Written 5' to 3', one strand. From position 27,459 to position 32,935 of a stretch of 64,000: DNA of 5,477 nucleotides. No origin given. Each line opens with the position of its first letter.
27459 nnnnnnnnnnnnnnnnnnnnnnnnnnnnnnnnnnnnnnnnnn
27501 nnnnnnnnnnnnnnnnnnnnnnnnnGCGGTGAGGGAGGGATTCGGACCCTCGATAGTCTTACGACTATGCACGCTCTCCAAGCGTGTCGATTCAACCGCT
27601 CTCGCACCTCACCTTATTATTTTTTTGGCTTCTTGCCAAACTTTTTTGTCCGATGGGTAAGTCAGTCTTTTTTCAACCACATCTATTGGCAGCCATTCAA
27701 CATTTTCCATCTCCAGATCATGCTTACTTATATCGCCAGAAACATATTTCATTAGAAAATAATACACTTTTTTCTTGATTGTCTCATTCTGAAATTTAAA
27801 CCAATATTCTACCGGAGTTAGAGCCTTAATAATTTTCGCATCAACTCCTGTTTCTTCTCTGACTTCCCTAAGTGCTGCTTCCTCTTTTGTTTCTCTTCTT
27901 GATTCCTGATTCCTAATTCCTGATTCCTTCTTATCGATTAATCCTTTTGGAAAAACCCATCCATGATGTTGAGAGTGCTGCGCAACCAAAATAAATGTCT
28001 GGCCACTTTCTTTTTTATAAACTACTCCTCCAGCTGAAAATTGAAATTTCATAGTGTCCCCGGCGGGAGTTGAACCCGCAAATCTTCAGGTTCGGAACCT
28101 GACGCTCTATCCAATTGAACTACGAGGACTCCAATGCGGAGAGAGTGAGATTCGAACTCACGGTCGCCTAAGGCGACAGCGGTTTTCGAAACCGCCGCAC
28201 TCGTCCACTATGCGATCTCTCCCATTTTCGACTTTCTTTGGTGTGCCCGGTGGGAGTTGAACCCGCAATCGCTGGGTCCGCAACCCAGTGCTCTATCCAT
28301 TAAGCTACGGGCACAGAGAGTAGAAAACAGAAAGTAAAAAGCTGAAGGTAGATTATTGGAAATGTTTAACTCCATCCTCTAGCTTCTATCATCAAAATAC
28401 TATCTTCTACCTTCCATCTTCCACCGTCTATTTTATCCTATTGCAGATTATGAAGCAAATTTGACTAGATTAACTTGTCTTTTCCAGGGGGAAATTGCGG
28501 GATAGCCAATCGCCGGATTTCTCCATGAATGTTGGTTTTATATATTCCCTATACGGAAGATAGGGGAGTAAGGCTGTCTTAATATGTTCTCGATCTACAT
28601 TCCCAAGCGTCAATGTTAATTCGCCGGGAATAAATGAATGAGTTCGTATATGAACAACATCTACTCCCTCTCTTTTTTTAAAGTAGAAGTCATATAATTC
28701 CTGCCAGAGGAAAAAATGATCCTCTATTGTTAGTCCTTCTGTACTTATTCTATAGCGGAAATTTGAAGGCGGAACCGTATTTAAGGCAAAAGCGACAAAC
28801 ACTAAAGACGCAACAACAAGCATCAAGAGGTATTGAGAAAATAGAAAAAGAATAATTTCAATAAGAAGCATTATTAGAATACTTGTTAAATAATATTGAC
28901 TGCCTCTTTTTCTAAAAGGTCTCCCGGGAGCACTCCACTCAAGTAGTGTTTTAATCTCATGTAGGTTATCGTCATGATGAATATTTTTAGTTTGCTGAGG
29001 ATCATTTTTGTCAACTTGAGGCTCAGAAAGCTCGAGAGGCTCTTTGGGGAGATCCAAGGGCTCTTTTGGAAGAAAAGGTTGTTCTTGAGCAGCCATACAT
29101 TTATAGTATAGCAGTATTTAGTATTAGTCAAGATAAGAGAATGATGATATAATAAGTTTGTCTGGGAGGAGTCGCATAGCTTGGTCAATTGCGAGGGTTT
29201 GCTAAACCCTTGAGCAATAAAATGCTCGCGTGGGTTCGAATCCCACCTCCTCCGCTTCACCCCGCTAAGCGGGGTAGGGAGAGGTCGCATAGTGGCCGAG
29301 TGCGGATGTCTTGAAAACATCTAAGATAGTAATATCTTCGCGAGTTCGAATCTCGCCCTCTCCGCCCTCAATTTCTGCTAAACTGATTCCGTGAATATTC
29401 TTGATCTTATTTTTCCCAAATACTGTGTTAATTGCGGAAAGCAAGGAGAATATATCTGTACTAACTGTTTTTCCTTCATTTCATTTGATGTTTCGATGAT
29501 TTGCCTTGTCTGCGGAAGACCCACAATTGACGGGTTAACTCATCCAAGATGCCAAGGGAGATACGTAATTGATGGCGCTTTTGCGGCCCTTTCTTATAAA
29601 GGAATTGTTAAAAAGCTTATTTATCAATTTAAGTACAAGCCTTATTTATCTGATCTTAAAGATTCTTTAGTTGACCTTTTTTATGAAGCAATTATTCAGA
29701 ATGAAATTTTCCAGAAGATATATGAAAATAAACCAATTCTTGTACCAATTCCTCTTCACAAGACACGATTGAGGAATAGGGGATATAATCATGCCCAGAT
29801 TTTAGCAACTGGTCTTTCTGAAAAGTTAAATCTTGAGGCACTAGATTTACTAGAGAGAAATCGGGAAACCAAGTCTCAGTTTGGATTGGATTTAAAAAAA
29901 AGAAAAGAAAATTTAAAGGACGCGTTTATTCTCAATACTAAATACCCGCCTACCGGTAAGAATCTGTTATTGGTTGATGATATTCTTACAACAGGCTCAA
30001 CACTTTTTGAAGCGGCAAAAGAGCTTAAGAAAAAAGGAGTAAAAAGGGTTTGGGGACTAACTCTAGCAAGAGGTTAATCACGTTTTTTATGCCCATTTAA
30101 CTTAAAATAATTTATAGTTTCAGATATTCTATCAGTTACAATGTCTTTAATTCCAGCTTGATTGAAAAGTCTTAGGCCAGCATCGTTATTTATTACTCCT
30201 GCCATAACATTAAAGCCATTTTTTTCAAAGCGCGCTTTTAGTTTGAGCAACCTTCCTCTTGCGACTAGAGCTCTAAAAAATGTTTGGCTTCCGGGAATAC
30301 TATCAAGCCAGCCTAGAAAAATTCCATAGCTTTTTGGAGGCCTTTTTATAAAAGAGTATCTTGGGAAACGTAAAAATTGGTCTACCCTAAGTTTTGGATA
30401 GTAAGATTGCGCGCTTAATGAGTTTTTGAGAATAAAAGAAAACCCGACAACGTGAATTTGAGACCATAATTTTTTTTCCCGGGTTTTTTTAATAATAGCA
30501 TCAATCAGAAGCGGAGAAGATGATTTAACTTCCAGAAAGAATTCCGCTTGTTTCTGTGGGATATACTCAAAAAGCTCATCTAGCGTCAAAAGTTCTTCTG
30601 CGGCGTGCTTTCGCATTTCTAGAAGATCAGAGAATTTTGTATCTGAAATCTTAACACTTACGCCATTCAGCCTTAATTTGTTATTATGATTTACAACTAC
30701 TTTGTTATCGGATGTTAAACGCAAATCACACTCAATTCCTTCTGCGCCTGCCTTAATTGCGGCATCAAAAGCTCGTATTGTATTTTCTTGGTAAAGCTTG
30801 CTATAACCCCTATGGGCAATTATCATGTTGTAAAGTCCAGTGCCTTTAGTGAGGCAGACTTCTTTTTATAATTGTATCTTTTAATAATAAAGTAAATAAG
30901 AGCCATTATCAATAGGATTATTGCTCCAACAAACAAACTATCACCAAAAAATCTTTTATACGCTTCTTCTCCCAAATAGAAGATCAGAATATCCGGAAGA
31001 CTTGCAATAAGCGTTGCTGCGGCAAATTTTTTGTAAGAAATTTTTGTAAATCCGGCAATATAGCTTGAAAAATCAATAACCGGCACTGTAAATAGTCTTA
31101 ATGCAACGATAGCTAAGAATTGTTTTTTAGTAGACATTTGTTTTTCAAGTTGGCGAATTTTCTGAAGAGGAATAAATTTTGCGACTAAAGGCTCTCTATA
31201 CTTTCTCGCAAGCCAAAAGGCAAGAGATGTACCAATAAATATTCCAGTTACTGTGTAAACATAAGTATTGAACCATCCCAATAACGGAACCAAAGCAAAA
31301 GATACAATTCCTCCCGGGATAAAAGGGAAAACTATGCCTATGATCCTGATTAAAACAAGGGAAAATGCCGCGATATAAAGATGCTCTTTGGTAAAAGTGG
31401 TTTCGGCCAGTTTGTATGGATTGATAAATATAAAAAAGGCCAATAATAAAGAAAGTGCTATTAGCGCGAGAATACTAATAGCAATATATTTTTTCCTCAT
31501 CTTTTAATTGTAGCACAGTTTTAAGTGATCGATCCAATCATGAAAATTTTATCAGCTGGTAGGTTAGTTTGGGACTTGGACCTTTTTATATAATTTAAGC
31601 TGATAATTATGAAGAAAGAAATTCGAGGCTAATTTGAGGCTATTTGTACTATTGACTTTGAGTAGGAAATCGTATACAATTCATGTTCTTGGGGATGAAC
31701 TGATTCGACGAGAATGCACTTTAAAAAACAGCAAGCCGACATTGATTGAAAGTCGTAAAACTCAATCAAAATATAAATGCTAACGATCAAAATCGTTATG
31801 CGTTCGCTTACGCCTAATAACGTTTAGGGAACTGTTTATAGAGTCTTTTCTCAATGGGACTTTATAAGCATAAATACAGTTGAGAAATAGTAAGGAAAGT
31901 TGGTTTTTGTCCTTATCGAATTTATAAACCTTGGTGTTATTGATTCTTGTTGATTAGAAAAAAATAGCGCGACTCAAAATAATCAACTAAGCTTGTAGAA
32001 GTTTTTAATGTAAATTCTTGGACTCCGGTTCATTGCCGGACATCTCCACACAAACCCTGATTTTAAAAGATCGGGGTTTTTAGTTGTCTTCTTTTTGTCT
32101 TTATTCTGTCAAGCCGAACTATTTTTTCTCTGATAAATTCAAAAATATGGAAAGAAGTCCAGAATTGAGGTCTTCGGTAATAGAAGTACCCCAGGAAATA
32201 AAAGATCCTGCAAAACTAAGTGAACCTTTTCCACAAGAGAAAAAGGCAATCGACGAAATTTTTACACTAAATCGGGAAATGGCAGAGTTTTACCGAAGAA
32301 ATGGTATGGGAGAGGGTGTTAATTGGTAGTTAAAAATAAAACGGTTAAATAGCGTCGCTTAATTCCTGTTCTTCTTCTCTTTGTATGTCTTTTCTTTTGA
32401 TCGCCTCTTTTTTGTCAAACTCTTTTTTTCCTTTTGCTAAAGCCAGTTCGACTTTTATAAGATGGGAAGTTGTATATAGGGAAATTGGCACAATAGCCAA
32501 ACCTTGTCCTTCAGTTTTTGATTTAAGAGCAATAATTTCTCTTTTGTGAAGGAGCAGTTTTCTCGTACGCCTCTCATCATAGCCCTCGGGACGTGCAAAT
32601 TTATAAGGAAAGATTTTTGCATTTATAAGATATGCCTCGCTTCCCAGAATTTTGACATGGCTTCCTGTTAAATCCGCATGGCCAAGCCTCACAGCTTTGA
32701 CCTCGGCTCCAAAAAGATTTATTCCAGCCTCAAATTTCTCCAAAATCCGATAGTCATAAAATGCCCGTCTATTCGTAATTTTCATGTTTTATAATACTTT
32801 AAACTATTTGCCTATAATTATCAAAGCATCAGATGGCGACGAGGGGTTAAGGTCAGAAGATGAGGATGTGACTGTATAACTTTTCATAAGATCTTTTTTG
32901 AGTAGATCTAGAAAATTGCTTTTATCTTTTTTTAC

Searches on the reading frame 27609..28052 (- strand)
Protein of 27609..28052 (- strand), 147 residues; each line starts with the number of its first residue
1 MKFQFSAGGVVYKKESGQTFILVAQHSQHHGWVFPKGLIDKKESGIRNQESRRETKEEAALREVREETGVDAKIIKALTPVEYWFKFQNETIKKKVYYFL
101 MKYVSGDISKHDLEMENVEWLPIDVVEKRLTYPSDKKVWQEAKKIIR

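Call 47: search_protein_families(library=pfam, proteins=[window:27609-28052:-], max_evalue=0.001)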
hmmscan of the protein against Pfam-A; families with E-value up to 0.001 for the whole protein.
window:27609-28052:- (147 aa): 1 family
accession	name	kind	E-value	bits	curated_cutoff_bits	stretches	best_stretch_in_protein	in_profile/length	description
PF00293.34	NUDIX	-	1.6e-19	70.7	21.1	1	5-137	4-129/134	NUDIX domain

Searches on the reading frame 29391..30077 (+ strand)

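Call 47: search_protein_families(library=pfam, proteins=[window:29391-30077:+], max_evalue=0.001)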
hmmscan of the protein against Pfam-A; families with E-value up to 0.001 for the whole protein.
window:29391-30077:+ (228 aa): 2 families
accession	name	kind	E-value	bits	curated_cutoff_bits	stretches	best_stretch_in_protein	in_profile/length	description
PF18912.6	DZR_2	-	9e-10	38.7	27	1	3-55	1-56/56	Double zinc ribbon domain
PF00156.33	Pribosyltran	-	1.3e-07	31.5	26.3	1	172-220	79-118/158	Phosphoribosyl transferase domain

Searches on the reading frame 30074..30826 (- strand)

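Call 47: search_protein_families(library=pfam, proteins=[window:30074-30826:-], max_evalue=0.001)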
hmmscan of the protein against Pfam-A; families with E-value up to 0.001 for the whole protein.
window:30074-30826:- (250 aa): 1 family
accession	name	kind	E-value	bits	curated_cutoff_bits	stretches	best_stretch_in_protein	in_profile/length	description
PF03009.23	GDPD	-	1.3e-22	81.6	23.6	1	5-234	1-242/244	Glycerophosphoryl diester phosphodiesterase family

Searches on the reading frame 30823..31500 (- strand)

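Call 47: search_protein_families(library=pfam, proteins=[window:30823-31500:-], max_evalue=0.001)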
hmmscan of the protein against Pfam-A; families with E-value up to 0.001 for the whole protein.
window:30823-31500:- (225 aa): 1 family
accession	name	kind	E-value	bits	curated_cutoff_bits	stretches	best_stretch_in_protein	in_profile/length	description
PF09335.16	VTT_dom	-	2.5e-17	63.9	33.9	1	61-175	1-118/123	VTT domain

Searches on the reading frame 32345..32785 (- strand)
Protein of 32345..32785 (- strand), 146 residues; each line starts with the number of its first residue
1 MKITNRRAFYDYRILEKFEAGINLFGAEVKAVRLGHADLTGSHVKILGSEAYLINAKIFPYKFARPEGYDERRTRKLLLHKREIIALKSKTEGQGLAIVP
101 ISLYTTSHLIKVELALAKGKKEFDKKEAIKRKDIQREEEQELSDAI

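Call 75: search_protein_families(library=pfam, proteins=[window:32345-32785:-], max_evalue=0.0001)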
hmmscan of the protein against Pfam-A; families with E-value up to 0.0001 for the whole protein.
window:32345-32785:- (146 aa): 1 family
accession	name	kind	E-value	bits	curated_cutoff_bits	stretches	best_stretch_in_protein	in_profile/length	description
PF01668.23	SmpB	-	5e-48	163.1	27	1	3-142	2-141/143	SmpB protein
